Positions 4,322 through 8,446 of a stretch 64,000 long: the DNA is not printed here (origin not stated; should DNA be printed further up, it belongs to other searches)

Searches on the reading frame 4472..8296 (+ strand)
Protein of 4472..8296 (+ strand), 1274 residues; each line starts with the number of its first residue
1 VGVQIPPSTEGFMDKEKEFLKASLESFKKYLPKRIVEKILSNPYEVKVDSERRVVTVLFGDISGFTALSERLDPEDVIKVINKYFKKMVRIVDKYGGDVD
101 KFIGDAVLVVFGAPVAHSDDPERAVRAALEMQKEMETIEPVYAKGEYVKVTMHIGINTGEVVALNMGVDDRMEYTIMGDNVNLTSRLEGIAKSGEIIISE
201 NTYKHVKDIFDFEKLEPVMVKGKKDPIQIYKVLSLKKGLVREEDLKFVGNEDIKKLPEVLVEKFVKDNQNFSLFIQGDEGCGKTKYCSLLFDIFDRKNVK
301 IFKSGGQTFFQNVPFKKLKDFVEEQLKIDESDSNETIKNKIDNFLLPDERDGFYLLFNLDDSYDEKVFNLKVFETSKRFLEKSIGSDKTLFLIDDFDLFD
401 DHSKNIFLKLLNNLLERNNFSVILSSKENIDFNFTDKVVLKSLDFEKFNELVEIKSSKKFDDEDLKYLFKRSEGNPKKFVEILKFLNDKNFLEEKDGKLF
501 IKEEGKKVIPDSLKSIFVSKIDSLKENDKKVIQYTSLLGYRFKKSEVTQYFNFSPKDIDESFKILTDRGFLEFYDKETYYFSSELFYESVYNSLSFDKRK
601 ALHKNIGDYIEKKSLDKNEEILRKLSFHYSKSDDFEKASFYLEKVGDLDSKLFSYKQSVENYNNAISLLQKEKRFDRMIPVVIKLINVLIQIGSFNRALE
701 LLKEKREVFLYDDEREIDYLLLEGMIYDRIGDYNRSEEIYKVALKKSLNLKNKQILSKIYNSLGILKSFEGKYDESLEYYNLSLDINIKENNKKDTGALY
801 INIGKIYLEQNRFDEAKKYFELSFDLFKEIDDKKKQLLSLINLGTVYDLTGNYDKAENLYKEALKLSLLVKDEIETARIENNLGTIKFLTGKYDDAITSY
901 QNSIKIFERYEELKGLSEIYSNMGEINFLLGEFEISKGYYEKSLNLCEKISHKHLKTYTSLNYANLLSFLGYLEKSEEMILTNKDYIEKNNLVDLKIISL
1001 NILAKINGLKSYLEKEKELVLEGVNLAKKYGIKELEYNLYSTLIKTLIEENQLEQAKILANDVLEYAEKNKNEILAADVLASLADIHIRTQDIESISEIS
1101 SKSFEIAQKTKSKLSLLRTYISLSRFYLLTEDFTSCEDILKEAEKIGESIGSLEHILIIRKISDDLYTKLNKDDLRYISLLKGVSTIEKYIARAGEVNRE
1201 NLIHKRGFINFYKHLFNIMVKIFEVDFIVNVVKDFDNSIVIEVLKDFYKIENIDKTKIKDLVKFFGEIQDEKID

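Call 71: search_protein_families(library=pfam, proteins=[window:4472-8296:+], max_evalue=0.00001)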
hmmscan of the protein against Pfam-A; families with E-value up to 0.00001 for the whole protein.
window:4472-8296:+ (1274 aa): 12 families
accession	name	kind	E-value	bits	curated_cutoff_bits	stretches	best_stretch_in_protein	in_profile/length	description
PF13424.12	TPR_12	-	2.7e-47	159.3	30.1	3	796-866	2-74/77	Tetratricopeptide repeat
PF00211.25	Guanylate_cyc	-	2.3e-32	112.5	21.9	1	54-230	8-179/183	Adenylate and Guanylate cyclase catalytic domain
PF07719.23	TPR_2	-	2e-27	93.4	27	0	840-866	4-30/34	Tetratricopeptide repeat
PF00515.34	TPR_1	-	8.8e-24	82.7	27.8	0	840-866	4-30/34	Tetratricopeptide repeat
PF13181.12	TPR_8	-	4.1e-21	73.7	25.7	0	799-826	3-30/34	Tetratricopeptide repeat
PF13374.12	TPR_10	-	4.1e-19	68.4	27.5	0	838-866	3-31/42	Tetratricopeptide repeat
PF17874.7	TPR_MalT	-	1.3e-14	54.7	45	0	1039-1148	82-192/336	MalT-like TPR region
PF13176.12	TPR_7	-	1.5e-14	53.2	27.9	0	839-867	1-29/36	Tetratricopeptide repeat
PF14559.12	TPR_19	-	6.2e-13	49.3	25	0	771-820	5-48/68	Tetratricopeptide repeat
PF13428.12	TPR_14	-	1.3e-07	32.1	23.5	0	842-866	6-30/44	Tetratricopeptide repeat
PF13174.12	TPR_6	-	2.2e-06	28.4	26.3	0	802-821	5-24/33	Tetratricopeptide repeat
PF13414.12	TPR_11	-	3.5e-06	27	26.8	0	886-928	3-39/42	TPR repeat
